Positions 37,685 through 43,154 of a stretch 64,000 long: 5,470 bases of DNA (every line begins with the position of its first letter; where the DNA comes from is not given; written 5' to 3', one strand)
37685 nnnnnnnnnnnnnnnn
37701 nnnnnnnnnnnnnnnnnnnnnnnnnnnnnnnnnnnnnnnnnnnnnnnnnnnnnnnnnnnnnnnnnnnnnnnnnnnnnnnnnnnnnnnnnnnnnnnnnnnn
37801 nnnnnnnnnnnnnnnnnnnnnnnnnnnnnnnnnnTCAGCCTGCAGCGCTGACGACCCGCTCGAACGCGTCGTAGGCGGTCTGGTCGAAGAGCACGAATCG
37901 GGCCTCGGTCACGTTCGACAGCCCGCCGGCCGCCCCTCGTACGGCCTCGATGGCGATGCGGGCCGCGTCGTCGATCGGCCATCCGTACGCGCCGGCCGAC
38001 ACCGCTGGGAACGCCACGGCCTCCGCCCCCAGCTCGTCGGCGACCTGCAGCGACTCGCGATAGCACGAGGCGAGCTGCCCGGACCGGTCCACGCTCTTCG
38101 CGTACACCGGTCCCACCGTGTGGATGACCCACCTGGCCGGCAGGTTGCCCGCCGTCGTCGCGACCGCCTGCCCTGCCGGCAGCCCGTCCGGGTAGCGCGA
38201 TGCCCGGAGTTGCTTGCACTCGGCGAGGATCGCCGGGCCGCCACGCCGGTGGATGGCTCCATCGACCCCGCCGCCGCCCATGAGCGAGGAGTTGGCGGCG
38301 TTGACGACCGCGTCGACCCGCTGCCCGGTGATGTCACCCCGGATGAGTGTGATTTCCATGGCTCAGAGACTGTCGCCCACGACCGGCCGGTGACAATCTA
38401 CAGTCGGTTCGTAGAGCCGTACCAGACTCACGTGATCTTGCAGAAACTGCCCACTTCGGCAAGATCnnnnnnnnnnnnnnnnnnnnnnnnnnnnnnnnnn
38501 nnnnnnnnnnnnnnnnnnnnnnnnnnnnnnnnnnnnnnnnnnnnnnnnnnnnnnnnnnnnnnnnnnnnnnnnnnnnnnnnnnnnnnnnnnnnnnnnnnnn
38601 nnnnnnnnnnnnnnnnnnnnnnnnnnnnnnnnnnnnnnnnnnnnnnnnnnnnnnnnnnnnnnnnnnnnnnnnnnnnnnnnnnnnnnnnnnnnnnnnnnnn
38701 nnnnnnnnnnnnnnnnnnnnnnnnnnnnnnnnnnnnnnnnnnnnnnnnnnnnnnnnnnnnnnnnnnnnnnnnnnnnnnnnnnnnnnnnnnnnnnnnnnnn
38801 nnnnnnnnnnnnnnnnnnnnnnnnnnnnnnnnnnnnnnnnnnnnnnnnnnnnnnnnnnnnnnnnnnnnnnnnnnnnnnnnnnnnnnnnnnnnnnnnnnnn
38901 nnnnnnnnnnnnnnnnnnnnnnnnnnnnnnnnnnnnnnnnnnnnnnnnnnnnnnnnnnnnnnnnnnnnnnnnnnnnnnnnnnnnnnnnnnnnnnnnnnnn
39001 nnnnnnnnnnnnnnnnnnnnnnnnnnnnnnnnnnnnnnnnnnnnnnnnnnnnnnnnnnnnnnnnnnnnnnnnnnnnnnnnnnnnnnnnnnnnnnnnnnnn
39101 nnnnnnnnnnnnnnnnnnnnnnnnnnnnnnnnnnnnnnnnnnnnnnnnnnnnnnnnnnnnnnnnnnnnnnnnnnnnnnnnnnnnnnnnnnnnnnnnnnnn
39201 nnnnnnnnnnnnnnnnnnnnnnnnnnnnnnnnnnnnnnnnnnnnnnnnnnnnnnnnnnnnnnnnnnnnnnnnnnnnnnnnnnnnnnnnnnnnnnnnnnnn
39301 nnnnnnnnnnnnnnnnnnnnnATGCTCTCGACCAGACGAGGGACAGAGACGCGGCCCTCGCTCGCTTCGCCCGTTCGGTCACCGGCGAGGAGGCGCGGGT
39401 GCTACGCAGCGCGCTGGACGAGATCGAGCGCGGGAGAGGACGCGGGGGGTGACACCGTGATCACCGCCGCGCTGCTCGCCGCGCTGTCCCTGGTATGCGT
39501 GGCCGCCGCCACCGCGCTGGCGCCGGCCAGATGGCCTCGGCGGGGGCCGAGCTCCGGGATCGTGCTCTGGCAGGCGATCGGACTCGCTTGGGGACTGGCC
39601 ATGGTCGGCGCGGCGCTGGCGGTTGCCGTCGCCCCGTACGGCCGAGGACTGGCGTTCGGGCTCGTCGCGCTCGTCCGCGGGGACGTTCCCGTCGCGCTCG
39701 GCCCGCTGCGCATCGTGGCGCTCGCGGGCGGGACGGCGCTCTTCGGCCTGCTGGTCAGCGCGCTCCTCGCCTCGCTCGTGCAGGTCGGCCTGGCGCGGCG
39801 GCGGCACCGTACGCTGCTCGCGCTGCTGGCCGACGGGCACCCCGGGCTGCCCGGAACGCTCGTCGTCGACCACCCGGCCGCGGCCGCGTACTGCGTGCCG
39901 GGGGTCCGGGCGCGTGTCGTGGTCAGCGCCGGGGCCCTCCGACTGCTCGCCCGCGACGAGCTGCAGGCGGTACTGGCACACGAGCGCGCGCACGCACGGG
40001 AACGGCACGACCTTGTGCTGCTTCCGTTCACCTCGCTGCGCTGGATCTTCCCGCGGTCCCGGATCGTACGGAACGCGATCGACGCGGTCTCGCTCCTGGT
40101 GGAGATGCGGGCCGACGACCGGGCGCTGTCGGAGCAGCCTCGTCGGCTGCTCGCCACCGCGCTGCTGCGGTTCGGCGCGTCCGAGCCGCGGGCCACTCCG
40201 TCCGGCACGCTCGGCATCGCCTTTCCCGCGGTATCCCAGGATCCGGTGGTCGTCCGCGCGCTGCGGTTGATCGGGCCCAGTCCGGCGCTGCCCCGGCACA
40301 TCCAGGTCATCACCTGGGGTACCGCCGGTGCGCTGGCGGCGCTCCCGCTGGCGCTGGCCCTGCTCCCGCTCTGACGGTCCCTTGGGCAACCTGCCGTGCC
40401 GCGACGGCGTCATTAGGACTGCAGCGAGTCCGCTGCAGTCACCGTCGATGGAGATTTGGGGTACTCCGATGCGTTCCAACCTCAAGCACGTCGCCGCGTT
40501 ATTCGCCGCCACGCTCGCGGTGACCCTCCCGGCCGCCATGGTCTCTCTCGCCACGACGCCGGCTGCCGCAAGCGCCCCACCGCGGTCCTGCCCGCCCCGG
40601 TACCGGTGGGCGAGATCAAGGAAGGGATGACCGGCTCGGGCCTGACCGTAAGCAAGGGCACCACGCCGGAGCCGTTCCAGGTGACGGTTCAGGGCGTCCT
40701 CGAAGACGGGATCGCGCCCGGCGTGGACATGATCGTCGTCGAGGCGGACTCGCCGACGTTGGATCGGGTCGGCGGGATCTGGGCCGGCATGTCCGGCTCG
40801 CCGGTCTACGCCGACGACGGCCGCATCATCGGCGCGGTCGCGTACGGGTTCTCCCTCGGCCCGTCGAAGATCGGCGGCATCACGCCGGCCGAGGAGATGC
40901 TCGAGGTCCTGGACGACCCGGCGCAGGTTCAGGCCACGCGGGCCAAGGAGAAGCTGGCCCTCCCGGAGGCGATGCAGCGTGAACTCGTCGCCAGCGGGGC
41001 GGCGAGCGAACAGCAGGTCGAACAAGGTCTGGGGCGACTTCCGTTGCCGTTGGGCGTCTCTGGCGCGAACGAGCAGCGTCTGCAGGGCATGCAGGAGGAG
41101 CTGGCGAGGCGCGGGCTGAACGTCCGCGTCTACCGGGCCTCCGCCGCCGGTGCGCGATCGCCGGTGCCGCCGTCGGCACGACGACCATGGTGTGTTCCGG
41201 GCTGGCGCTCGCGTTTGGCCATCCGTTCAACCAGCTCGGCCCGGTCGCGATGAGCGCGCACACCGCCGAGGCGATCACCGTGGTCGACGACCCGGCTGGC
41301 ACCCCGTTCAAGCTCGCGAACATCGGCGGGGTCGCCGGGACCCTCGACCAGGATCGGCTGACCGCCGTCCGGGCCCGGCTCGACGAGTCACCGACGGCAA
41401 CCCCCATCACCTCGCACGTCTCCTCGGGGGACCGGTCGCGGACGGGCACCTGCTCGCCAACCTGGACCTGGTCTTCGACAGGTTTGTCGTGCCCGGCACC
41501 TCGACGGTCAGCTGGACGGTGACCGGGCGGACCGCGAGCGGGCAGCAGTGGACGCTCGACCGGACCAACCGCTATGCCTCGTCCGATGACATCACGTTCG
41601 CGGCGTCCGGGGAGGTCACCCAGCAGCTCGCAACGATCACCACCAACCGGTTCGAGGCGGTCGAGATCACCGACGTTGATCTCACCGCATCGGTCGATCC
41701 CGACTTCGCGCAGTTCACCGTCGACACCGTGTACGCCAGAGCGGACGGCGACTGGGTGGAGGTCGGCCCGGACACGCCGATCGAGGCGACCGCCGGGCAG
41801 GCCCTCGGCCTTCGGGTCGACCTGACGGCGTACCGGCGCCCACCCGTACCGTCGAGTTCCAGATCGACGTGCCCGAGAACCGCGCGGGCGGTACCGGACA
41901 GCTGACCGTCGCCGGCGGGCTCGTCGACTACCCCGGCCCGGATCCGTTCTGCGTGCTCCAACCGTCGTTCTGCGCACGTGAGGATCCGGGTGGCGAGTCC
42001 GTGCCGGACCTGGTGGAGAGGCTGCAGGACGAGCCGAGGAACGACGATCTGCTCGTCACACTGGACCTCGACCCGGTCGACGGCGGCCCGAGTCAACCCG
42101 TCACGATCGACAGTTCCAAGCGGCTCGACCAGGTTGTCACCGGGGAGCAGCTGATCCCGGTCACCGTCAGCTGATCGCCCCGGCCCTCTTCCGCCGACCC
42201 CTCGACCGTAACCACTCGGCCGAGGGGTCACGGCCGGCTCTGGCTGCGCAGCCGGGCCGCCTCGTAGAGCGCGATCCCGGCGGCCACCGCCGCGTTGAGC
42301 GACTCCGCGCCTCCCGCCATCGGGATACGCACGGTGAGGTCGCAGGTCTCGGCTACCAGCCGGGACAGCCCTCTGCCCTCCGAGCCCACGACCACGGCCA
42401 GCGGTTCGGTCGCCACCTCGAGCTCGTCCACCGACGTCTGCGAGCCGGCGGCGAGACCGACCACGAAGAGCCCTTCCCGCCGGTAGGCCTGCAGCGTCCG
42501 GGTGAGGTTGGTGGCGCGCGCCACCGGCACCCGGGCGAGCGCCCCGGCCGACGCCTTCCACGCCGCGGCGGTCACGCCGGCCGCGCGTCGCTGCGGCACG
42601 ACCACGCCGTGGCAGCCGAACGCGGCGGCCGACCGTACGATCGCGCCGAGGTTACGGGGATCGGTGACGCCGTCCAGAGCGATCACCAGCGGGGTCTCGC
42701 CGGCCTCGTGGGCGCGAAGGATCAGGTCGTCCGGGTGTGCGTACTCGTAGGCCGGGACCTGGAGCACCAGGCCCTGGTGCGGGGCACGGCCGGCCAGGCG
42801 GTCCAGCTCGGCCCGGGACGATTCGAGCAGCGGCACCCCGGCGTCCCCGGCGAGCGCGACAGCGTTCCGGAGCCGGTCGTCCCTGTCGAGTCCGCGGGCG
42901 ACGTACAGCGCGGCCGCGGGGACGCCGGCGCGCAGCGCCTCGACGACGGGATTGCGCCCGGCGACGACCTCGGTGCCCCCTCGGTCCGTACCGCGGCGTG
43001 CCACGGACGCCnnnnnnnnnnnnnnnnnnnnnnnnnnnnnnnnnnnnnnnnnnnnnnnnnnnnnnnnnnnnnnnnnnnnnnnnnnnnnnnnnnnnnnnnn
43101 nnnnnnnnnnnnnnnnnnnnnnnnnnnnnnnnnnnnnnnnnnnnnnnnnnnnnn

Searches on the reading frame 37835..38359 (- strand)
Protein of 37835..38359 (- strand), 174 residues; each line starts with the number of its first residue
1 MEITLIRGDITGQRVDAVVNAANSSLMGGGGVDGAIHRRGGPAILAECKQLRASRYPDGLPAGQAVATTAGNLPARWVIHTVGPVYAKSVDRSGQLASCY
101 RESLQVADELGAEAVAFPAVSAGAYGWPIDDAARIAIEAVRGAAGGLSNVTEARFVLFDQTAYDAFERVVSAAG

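Call 83: search_protein_families(library=pfam, proteins=[window:37835-38359:-], max_evalue=0.00001)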
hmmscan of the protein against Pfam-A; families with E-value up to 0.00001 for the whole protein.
window:37835-38359:- (174 aa): 1 family
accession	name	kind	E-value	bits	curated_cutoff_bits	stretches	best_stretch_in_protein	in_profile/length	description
PF01661.27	Macro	-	1.1e-41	141.9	22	1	19-136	1-118/118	Macro domain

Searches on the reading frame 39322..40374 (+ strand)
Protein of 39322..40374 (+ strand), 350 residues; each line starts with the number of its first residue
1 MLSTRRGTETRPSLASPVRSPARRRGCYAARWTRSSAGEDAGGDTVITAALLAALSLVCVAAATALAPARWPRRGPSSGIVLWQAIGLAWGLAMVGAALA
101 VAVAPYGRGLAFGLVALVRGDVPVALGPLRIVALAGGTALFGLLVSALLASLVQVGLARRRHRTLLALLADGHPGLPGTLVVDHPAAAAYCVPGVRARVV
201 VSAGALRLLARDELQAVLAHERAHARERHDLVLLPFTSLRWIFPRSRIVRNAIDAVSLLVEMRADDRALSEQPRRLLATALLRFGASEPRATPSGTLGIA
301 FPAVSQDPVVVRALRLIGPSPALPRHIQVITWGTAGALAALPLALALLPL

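Call 84: search_protein_families(library=pfam, proteins=[window:39322-40374:+], max_evalue=0.00001)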
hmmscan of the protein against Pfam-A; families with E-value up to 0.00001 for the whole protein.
window:39322-40374:+ (350 aa): 1 family
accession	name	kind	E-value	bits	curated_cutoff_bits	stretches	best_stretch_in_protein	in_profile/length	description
PF01435.24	Peptidase_M48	-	3.1e-10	40.6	20.3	1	173-234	19-85/186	Peptidase family M48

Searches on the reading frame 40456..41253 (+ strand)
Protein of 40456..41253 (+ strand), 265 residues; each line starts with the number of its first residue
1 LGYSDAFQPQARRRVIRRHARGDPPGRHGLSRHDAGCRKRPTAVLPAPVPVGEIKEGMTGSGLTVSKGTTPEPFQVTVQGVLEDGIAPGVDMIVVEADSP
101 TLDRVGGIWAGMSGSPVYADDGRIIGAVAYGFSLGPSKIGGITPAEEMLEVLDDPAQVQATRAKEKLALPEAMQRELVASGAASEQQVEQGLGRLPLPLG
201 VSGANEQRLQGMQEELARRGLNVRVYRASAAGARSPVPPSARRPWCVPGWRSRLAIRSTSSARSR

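Call 84: search_protein_families(library=pfam, proteins=[window:40456-41253:+], max_evalue=0.00001)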
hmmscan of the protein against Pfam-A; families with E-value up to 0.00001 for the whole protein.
window:40456-41253:+ (265 aa): 1 family
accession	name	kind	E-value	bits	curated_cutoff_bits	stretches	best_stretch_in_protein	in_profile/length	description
PF05580.18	Peptidase_S55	-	6.6e-09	36.5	25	1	53-142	117-204/210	SpoIVB peptidase S55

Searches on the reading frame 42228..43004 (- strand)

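Call 84: search_protein_families(library=pfam, proteins=[window:42228-43004:-], max_evalue=0.00001)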
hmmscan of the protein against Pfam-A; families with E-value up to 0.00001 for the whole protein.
window:42228-43004:- (258 aa): 2 families
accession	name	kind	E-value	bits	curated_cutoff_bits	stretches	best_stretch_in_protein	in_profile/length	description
PF00588.24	SpoU_methylase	-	5e-40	137.3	29.7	1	106-247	2-142/142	SpoU rRNA Methylase family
PF08032.17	SpoU_sub_bind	-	1.6e-17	64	22.8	1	14-88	2-75/76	RNA 2'-O ribose methyltransferase substrate binding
